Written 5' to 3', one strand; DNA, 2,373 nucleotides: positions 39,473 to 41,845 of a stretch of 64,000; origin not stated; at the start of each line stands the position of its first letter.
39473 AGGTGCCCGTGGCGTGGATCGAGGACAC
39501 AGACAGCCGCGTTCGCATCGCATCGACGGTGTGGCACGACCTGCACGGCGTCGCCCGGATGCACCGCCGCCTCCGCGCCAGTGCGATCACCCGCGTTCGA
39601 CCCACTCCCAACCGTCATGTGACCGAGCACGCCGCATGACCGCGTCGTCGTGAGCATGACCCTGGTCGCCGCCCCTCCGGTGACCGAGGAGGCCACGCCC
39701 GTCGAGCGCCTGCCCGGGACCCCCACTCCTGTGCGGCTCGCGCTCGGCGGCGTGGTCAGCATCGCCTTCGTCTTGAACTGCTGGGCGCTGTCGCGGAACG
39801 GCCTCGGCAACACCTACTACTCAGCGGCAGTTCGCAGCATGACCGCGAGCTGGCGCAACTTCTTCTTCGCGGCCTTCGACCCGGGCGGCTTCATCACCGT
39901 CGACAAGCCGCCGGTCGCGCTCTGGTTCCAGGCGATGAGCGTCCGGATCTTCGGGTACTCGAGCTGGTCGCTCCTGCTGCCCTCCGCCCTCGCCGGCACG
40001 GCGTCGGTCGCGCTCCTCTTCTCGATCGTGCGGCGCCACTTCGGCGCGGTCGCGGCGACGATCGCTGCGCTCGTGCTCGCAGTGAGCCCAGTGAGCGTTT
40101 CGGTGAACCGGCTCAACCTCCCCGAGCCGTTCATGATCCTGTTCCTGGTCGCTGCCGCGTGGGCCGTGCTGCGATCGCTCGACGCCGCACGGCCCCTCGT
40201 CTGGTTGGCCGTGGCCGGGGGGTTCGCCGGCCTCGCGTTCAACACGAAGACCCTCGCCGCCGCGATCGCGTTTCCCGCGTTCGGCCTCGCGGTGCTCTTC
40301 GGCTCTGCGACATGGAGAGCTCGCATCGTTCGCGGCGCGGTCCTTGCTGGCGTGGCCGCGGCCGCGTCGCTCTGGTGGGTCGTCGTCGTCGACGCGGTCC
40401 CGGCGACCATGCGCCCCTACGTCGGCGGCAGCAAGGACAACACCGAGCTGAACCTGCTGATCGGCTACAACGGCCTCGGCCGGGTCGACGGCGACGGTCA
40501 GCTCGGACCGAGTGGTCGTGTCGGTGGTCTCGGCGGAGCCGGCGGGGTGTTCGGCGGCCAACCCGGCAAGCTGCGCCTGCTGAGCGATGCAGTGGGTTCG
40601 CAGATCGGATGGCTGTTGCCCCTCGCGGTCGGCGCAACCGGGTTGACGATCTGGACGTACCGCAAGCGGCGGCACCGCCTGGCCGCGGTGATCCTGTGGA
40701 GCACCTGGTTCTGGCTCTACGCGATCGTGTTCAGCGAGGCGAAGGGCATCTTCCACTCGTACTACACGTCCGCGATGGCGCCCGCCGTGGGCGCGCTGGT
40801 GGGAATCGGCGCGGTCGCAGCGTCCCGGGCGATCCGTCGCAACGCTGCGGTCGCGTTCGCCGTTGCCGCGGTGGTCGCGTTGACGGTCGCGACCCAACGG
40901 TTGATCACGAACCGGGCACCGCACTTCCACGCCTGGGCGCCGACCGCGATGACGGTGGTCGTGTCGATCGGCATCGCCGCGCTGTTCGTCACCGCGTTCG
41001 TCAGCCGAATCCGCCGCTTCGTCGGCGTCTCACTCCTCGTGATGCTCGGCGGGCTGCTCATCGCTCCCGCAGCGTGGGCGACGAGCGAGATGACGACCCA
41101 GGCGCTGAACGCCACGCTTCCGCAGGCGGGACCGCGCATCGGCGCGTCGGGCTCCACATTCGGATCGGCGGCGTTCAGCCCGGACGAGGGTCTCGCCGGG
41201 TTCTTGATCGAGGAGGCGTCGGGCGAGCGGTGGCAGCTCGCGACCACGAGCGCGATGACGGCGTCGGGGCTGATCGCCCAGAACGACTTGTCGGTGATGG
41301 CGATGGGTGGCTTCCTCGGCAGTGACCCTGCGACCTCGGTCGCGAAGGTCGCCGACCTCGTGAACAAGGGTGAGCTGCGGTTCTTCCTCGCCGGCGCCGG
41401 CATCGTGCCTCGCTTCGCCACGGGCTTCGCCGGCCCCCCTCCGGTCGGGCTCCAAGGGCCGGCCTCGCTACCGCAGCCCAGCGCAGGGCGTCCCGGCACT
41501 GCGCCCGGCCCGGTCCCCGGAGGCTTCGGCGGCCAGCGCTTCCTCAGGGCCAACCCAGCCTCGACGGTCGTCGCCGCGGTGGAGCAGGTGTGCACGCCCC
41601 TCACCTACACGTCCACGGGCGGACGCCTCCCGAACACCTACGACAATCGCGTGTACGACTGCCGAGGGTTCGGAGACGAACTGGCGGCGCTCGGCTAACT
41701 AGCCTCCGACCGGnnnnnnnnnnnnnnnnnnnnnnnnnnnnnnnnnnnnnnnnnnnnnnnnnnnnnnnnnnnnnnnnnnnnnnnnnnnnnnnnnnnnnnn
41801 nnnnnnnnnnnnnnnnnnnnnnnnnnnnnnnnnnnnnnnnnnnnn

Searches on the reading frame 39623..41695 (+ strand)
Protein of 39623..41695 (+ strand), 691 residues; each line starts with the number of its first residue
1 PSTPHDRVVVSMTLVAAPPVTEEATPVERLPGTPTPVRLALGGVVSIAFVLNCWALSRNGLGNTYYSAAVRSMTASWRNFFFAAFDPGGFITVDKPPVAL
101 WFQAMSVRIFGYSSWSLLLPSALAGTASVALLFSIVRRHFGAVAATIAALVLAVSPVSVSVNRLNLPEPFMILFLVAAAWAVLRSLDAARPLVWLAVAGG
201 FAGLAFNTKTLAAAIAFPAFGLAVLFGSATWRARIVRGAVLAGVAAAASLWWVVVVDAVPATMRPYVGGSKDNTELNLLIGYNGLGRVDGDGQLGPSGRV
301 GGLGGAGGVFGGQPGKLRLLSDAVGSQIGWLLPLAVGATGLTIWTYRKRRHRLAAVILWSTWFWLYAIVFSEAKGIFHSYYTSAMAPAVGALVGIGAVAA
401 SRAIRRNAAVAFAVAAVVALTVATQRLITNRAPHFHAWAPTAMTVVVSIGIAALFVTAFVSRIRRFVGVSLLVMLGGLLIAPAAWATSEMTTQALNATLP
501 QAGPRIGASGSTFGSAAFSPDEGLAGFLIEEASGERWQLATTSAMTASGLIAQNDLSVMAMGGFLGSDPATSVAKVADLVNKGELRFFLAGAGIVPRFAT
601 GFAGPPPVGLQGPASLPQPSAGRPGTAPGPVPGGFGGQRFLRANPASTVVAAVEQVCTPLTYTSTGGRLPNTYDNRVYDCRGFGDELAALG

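Call 58: search_protein_families(library=pfam, proteins=[window:39623-41695:+], max_evalue=0.0001)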
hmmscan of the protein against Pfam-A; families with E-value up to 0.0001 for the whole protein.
window:39623-41695:+ (691 aa): 2 families
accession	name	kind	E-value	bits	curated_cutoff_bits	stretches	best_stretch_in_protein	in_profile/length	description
PF13231.12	PMT_2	-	5.3e-27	95.4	26.1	1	94-252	1-160/160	Dolichyl-phosphate-mannose-protein mannosyltransferase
PF24878.1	YkcB_C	-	3.8e-19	68.8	27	1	525-592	2-69/85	Putative mannosyltransferase YkcB-like, C-terminal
